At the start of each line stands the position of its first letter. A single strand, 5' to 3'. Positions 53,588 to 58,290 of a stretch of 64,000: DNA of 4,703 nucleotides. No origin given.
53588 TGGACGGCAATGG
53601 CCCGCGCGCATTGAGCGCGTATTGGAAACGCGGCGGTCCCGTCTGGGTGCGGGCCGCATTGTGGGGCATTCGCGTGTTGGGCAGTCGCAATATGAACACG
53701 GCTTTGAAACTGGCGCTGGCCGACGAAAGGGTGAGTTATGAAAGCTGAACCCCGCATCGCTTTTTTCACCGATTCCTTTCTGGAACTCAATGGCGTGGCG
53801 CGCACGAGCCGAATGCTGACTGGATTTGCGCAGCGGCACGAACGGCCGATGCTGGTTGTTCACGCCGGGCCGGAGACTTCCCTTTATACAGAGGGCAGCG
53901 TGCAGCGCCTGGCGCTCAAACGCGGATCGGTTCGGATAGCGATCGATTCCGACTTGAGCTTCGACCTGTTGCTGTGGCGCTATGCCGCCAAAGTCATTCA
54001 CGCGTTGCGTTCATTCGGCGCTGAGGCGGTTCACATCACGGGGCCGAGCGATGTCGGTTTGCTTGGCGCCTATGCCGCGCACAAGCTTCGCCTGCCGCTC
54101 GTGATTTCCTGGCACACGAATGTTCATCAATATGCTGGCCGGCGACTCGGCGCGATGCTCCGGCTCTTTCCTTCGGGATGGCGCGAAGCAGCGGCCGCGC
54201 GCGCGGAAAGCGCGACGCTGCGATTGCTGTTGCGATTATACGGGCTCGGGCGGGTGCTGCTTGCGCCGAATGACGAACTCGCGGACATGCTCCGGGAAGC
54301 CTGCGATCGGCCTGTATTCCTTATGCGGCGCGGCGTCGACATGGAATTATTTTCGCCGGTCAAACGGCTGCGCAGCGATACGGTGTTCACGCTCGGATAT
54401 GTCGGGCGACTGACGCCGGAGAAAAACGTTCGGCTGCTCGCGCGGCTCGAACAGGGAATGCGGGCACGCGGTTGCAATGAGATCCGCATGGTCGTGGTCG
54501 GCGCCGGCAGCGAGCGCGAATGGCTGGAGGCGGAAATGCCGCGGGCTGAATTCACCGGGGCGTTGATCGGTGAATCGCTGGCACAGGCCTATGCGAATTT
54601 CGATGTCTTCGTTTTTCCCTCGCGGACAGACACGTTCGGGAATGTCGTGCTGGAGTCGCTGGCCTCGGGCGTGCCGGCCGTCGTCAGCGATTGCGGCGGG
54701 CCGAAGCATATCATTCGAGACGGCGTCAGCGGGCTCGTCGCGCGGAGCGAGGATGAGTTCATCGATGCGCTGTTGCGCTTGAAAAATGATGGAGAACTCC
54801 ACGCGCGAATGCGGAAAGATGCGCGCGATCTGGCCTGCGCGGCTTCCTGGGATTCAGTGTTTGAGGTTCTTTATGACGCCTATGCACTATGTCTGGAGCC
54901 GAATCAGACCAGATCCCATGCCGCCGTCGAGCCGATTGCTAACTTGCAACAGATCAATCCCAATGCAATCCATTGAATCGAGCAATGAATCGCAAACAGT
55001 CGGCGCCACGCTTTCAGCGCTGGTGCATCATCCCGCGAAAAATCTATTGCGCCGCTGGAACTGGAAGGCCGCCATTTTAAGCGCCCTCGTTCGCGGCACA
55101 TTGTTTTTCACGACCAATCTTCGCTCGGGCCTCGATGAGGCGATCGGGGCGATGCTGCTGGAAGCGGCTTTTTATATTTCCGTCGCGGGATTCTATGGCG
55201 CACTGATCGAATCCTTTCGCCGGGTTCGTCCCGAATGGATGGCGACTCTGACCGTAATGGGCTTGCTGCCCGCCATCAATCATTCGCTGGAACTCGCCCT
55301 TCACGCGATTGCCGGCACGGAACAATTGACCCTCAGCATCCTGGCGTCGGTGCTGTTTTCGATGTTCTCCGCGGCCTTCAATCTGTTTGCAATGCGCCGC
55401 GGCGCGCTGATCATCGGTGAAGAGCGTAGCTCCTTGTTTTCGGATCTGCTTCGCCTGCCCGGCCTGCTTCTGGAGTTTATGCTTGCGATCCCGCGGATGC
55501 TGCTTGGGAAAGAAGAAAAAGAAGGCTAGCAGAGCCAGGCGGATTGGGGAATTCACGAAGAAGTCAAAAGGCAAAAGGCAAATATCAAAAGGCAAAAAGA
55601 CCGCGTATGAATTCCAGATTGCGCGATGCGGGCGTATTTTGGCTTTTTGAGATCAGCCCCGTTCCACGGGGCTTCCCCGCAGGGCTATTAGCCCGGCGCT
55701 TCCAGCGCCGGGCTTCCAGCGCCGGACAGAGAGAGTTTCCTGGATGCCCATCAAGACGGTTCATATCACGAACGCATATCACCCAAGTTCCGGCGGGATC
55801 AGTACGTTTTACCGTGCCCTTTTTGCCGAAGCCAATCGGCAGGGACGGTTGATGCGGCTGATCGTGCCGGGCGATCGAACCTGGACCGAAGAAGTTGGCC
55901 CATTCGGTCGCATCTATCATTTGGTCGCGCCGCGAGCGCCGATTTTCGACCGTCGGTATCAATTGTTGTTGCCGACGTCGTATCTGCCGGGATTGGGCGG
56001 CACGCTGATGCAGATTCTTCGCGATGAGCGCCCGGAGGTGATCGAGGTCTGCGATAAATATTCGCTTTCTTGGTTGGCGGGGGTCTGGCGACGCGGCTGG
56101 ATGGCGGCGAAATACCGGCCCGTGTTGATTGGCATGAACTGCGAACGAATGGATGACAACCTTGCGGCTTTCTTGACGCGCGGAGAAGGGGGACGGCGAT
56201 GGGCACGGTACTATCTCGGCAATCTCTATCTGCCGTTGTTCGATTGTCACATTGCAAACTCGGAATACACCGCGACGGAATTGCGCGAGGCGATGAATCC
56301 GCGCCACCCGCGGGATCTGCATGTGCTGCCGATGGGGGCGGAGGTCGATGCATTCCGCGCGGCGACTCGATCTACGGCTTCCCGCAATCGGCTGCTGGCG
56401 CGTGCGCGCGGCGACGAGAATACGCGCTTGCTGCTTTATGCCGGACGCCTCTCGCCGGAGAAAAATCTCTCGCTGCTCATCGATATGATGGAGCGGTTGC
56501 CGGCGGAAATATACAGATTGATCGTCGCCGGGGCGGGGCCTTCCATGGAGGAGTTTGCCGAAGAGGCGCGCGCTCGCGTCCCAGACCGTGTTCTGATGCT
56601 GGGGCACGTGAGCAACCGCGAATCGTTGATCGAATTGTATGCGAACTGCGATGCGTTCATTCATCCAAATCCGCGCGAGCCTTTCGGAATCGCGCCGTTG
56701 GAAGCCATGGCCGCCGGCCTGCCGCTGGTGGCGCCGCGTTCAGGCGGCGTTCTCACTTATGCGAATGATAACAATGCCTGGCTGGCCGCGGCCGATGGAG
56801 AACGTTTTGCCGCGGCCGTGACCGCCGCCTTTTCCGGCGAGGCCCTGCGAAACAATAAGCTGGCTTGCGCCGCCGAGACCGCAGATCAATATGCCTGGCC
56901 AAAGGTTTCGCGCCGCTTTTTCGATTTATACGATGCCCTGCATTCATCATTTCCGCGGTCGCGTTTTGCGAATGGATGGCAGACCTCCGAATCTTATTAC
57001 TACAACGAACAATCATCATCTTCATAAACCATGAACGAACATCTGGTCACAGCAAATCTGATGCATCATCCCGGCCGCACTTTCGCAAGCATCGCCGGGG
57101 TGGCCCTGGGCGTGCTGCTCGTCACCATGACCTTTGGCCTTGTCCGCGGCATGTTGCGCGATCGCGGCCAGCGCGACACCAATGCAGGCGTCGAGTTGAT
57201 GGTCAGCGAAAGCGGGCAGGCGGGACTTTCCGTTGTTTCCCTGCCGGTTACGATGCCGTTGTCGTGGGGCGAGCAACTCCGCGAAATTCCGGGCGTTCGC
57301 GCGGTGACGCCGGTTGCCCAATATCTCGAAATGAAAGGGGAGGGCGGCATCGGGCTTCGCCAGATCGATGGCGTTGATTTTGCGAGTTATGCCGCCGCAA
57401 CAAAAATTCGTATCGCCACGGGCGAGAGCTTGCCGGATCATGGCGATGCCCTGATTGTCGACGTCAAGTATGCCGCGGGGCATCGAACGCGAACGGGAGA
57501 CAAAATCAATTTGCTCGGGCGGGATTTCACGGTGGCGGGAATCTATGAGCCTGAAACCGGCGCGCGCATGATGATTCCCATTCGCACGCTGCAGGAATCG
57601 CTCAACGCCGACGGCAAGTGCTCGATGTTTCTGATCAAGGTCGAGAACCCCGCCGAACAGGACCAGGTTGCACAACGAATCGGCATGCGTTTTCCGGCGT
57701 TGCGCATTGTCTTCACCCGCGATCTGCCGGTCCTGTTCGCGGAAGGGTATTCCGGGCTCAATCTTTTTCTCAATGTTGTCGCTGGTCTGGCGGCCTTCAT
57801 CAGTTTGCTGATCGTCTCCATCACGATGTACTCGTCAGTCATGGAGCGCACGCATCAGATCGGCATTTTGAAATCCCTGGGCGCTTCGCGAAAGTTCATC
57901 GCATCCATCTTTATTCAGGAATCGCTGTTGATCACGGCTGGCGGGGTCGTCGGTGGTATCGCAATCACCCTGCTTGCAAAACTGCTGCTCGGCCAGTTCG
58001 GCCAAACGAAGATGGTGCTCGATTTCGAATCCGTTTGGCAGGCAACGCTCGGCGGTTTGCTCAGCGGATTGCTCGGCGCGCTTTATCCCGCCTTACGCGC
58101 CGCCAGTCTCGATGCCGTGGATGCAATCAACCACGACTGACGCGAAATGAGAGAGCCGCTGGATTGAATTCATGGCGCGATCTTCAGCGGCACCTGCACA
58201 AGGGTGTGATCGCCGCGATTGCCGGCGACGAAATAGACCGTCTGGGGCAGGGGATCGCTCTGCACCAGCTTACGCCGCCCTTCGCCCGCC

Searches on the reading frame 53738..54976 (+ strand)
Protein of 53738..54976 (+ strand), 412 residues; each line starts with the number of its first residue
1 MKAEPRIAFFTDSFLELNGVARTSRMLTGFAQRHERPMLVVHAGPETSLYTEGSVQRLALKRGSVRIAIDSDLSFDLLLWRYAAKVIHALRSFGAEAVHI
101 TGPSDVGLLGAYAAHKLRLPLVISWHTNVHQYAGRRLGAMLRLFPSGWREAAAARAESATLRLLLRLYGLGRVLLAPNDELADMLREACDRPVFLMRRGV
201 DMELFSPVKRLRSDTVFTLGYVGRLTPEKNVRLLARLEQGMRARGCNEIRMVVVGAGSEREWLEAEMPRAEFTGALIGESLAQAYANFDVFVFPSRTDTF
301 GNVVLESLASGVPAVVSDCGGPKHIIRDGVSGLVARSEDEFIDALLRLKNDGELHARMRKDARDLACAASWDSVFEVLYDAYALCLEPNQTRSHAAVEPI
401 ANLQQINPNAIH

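Call 58: search_protein_families(library=pfam, proteins=[window:53738-54976:+], max_evalue=0.001)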
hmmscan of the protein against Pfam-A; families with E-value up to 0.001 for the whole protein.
window:53738-54976:+ (412 aa): 6 families
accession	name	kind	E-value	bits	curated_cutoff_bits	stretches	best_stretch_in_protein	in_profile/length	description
PF13692.12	Glyco_trans_1_4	-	5e-30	105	27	1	218-351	3-142/142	Glycosyl transferases group 1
PF00534.26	Glycos_transf_1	-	3.4e-27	95.5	26.4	1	213-363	12-170/172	Glycosyl transferases group 1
PF13439.12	Glyco_transf_4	-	2e-10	41.4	28.5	1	26-203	10-169/170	Glycosyltransferase Family 4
PF20706.3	GT4-conflict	-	1.3e-08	34.7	26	1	179-336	159-330/385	Family 4 Glycosyltransferase in conflict systems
PF13524.12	Glyco_trans_1_2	-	2.4e-07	31.2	25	1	247-364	13-127/144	Glycosyl transferase-like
PF13579.12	Glyco_trans_4_4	-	0.00012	22.9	29.7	1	55-171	42-148/158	Glycosyl transferase 4-like domain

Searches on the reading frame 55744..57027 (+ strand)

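Call 58: search_protein_families(library=pfam, proteins=[window:55744-57027:+], max_evalue=0.001)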
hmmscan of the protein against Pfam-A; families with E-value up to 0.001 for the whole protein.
window:55744-57027:+ (427 aa): 6 families
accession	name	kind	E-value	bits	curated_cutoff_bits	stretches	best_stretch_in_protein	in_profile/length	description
PF00534.26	Glycos_transf_1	-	8.3e-30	104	26.4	1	224-371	12-164/172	Glycosyl transferases group 1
PF13692.12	Glyco_trans_1_4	-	3.3e-25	89.4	27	1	228-361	2-138/142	Glycosyl transferases group 1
PF20706.3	GT4-conflict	-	2e-10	40.7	26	1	219-356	193-333/385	Family 4 Glycosyltransferase in conflict systems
PF13579.12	Glyco_trans_4_4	-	3.1e-10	41.1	29.7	1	17-198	1-158/158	Glycosyl transferase 4-like domain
PF13439.12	Glyco_transf_4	-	2.7e-07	31.2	28.5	1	17-201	2-168/170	Glycosyltransferase Family 4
PF13524.12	Glyco_trans_1_2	-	0.00084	19.8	25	0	257-374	15-123/144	Glycosyl transferase-like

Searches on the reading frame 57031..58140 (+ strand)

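Call 58: search_protein_families(library=pfam, proteins=[window:57031-58140:+], max_evalue=0.001)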
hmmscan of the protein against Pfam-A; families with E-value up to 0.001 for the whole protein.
window:57031-58140:+ (369 aa): 2 families
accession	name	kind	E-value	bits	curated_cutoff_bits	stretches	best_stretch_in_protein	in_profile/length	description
PF12704.14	MacB_PCD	-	1.3e-18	68.5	27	1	17-217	1-204/207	MacB-like periplasmic core domain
PF02687.27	FtsX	-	6.8e-18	65.3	25.5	1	249-360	2-118/120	FtsX-like permease C-terminal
